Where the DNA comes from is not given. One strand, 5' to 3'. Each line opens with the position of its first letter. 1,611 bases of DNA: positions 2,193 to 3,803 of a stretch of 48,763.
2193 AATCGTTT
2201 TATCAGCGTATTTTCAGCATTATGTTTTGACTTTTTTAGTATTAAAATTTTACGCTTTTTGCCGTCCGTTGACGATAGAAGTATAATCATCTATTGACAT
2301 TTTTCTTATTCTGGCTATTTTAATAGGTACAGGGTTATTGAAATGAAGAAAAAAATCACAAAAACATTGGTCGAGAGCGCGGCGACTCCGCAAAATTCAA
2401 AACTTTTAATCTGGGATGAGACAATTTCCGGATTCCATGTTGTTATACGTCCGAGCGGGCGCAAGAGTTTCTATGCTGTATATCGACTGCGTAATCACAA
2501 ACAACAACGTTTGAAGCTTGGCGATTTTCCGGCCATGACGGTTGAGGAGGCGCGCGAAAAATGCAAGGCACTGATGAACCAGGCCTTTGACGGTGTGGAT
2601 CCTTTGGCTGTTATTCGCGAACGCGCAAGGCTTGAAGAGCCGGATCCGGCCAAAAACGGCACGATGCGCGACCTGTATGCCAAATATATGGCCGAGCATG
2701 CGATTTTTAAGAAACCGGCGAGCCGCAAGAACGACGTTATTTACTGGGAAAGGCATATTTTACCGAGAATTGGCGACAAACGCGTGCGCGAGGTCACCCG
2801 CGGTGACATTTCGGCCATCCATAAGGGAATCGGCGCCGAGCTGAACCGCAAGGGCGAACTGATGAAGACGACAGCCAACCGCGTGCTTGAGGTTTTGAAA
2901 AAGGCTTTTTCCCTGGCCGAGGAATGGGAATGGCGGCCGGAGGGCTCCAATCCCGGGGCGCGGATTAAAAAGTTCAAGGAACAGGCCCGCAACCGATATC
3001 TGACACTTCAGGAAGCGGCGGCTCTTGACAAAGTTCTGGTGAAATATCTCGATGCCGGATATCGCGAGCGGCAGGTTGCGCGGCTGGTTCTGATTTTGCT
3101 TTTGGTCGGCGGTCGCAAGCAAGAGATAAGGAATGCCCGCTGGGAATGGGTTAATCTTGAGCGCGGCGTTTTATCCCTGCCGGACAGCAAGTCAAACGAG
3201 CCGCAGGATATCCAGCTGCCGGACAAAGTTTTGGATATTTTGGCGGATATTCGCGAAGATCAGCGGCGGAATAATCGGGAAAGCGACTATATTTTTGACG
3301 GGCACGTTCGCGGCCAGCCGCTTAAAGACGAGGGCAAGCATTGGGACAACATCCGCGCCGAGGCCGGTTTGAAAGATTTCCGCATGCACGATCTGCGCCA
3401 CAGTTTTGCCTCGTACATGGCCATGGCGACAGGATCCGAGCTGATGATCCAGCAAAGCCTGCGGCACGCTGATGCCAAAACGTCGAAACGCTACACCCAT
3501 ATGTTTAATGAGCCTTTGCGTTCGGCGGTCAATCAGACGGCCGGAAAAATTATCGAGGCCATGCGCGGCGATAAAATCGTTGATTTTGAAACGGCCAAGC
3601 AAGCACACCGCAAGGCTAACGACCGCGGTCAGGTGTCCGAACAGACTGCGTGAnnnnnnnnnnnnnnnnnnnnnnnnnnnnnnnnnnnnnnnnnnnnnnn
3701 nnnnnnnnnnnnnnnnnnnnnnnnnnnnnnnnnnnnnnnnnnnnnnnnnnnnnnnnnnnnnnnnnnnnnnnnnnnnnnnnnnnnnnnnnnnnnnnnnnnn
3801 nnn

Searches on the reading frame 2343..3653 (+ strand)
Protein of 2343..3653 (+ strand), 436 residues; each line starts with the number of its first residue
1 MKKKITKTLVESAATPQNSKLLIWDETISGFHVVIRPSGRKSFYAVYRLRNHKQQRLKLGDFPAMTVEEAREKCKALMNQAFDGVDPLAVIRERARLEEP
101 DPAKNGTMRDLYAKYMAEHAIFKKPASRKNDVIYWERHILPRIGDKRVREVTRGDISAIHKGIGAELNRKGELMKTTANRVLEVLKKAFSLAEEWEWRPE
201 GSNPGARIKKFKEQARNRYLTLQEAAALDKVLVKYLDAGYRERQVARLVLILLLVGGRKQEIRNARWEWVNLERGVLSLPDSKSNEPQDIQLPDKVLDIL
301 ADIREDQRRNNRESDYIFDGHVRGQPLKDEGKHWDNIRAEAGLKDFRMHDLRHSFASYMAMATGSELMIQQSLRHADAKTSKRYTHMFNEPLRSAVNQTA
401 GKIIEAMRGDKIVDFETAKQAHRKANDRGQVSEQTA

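Call 11: search_protein_families(library=pfam, proteins=[window:2343-3653:+], max_evalue=0.01)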
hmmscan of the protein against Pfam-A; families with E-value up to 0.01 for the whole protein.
window:2343-3653:+ (436 aa): 3 families
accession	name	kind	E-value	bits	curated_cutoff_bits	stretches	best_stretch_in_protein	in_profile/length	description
PF00589.27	Phage_integrase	-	3.2e-20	73.1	27.1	1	246-388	25-169/172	Phage integrase family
PF13356.12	Arm-DNA-bind_3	-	2.5e-15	56.8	27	1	6-92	2-81/83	Arm DNA-binding domain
PF14659.12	Phage_int_SAM_3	-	0.00066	20.3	22.6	1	107-157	1-51/58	Phage integrase, N-terminal SAM-like domain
